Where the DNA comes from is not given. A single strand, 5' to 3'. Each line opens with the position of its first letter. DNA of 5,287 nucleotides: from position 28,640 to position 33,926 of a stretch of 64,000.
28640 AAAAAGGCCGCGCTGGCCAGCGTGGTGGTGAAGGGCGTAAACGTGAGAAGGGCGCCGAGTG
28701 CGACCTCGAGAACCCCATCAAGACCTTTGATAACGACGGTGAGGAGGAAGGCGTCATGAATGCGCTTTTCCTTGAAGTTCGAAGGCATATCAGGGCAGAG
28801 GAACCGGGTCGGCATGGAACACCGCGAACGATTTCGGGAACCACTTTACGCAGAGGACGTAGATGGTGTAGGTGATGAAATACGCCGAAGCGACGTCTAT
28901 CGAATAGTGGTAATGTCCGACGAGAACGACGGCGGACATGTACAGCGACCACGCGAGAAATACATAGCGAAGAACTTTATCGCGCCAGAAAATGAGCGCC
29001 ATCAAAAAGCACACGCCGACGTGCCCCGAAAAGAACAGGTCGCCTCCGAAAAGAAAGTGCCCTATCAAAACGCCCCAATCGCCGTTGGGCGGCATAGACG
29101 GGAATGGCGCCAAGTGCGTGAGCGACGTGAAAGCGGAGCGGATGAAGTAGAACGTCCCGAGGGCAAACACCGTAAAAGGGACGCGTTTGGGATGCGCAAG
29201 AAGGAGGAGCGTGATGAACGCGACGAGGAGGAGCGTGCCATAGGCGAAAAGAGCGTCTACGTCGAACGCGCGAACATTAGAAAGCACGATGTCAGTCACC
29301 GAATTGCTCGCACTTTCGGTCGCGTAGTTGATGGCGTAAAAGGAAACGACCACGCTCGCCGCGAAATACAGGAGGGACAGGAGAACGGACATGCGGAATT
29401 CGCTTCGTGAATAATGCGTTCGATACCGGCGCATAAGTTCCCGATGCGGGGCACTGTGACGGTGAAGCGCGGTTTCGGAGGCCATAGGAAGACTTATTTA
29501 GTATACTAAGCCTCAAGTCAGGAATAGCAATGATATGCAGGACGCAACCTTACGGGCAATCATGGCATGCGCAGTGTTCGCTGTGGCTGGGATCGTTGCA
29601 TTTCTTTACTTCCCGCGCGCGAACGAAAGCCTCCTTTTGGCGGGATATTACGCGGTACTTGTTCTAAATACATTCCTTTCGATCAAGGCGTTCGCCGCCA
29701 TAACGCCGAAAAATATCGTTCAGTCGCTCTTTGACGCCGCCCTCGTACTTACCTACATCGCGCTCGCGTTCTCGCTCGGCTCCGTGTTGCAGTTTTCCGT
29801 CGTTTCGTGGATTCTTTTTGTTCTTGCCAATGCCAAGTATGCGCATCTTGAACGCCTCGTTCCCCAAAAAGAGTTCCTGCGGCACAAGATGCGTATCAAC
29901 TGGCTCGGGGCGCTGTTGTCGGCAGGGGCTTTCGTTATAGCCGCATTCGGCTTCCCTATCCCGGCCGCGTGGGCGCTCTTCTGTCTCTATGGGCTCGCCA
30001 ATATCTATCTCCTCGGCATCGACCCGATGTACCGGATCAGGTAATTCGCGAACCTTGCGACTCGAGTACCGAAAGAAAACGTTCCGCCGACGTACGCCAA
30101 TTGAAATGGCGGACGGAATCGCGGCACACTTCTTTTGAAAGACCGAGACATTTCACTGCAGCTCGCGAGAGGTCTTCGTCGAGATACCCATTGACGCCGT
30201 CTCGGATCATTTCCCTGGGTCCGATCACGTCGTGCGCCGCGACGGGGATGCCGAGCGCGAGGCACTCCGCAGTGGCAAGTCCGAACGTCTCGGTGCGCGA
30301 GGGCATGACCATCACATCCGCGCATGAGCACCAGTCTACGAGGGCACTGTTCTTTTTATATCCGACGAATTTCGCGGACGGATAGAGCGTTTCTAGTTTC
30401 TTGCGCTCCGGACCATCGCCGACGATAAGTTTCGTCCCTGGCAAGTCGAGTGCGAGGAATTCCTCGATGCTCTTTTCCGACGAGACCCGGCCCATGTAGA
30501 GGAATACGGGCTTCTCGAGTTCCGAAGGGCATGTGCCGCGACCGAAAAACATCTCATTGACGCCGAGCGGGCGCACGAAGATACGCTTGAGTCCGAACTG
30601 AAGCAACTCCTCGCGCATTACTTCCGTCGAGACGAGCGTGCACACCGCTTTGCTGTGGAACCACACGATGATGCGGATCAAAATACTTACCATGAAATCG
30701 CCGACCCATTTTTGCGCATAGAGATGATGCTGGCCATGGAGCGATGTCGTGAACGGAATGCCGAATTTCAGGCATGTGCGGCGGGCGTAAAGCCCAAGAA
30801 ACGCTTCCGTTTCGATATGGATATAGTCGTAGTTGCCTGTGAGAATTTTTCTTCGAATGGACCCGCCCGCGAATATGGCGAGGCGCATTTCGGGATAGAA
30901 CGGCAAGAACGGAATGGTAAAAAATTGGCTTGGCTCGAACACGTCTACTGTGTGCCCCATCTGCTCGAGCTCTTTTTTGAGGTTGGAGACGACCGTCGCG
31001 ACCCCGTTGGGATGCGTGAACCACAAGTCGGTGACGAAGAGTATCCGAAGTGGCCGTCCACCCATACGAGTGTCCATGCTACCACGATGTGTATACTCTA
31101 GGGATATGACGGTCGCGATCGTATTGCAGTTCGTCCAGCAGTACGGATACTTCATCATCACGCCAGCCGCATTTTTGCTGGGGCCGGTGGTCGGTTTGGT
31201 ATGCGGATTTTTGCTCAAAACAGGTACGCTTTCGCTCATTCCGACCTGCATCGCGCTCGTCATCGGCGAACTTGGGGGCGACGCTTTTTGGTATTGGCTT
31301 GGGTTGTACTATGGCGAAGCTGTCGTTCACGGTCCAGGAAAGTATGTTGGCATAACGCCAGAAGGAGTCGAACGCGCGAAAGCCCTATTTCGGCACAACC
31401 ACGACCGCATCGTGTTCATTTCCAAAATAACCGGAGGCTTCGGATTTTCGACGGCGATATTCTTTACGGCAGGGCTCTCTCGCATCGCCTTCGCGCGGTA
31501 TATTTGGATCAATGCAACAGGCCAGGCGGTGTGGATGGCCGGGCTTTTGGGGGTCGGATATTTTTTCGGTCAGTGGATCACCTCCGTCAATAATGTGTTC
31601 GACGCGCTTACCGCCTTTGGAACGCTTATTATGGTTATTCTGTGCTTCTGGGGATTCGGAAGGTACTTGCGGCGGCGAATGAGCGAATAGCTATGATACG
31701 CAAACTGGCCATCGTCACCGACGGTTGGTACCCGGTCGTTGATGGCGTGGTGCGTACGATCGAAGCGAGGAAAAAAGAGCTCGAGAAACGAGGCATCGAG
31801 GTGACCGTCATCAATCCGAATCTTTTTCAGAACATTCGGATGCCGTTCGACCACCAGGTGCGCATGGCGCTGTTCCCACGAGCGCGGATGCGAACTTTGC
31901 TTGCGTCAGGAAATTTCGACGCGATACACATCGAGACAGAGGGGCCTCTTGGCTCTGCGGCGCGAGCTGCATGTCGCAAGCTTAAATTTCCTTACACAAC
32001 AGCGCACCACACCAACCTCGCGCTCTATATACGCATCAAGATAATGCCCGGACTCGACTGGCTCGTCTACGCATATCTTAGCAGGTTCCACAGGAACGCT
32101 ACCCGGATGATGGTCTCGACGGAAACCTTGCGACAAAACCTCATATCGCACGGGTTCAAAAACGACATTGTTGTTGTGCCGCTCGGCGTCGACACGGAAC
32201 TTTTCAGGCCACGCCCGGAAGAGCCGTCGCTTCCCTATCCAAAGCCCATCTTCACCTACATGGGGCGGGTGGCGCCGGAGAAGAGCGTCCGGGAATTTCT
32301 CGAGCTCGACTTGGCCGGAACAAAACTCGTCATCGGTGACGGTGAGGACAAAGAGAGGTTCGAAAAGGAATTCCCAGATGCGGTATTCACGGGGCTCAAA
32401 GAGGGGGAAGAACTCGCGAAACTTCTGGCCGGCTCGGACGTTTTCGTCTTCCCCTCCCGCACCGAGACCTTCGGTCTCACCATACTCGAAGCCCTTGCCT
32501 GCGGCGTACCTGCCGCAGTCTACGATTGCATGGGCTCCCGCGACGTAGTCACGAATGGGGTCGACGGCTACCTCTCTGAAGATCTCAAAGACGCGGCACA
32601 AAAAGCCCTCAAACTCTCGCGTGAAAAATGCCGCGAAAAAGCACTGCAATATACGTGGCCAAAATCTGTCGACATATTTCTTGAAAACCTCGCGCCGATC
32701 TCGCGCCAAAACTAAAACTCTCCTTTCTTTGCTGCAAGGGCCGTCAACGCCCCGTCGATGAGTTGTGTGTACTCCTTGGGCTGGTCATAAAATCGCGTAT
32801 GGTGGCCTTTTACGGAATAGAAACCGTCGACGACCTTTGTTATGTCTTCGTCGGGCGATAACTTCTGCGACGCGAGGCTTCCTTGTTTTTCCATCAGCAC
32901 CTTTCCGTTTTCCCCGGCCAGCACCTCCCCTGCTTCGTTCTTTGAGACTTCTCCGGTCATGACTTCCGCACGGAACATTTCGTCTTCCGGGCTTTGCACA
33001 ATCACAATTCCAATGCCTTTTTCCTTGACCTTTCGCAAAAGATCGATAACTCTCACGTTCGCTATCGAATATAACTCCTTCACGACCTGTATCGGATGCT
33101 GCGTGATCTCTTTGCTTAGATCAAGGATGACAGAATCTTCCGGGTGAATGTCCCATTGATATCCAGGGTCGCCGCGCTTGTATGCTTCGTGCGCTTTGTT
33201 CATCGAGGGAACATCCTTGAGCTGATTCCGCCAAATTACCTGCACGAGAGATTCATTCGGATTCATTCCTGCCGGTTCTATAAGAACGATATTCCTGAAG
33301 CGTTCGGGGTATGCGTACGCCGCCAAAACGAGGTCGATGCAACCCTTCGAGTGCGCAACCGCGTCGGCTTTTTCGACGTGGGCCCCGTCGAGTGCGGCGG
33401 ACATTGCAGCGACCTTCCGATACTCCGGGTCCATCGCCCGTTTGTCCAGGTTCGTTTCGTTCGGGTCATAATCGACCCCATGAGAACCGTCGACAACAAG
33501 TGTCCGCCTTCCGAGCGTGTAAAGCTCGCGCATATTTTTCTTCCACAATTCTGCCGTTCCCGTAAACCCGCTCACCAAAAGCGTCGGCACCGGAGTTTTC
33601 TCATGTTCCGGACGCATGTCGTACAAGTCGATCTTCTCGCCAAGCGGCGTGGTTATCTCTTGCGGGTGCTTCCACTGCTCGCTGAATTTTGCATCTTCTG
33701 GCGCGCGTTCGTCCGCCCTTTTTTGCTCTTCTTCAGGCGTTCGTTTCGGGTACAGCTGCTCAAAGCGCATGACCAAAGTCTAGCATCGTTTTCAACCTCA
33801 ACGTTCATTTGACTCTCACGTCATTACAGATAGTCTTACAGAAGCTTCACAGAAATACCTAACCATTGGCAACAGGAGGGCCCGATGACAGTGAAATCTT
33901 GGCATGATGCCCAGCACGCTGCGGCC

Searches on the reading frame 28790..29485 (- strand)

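Call 61: search_protein_families(library=pfam, proteins=[window:28790-29485:-], max_evalue=0.0001)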
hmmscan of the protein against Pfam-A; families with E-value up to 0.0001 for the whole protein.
window:28790-29485:- (231 aa): 1 family
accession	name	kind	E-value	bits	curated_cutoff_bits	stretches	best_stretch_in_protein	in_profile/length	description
PF14360.12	PAP2_C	-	3.6e-07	31.1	27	1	148-211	3-71/74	PAP2 superfamily C-terminal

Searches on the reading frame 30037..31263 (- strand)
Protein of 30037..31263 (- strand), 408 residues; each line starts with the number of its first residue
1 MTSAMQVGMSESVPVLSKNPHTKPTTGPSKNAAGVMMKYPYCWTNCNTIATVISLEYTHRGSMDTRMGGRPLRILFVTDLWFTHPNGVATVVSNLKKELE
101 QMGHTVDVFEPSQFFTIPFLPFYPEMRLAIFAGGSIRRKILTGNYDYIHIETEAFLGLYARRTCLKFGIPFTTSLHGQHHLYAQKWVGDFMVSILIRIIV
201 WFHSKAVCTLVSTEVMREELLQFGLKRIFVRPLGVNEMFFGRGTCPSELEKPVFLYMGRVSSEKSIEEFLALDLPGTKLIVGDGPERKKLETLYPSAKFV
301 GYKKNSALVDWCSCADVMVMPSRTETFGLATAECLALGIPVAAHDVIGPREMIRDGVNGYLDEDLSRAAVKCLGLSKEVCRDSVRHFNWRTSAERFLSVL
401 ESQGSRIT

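Call 61: search_protein_families(library=pfam, proteins=[window:30037-31263:-], max_evalue=0.0001)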
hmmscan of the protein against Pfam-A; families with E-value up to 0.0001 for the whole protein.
window:30037-31263:- (408 aa): 5 families
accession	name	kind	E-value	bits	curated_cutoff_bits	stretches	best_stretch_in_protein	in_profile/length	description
PF13439.12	Glyco_transf_4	-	6.9e-20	72.2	28.5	1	86-236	2-167/170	Glycosyltransferase Family 4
PF13692.12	Glyco_trans_1_4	-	1.7e-18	67.7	27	1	252-364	2-128/142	Glycosyl transferases group 1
PF00534.26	Glycos_transf_1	-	5.3e-18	65.6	26.4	1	249-361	13-139/172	Glycosyl transferases group 1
PF13579.12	Glyco_trans_4_4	-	4.2e-09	37.4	29.7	1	86-233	1-157/158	Glycosyl transferase 4-like domain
PF20706.3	GT4-conflict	-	5.8e-09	35.9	26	1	308-370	275-334/385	Family 4 Glycosyltransferase in conflict systems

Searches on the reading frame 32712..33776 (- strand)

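Call 61: search_protein_families(library=pfam, proteins=[window:32712-33776:-], max_evalue=0.0001)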
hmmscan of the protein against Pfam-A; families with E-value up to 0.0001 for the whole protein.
window:32712-33776:- (354 aa): 1 family
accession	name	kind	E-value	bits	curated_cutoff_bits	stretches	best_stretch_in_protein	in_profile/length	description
PF00561.26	Abhydrolase_1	-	2.1e-05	24.7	25.8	1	66-192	4-123/245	alpha/beta hydrolase fold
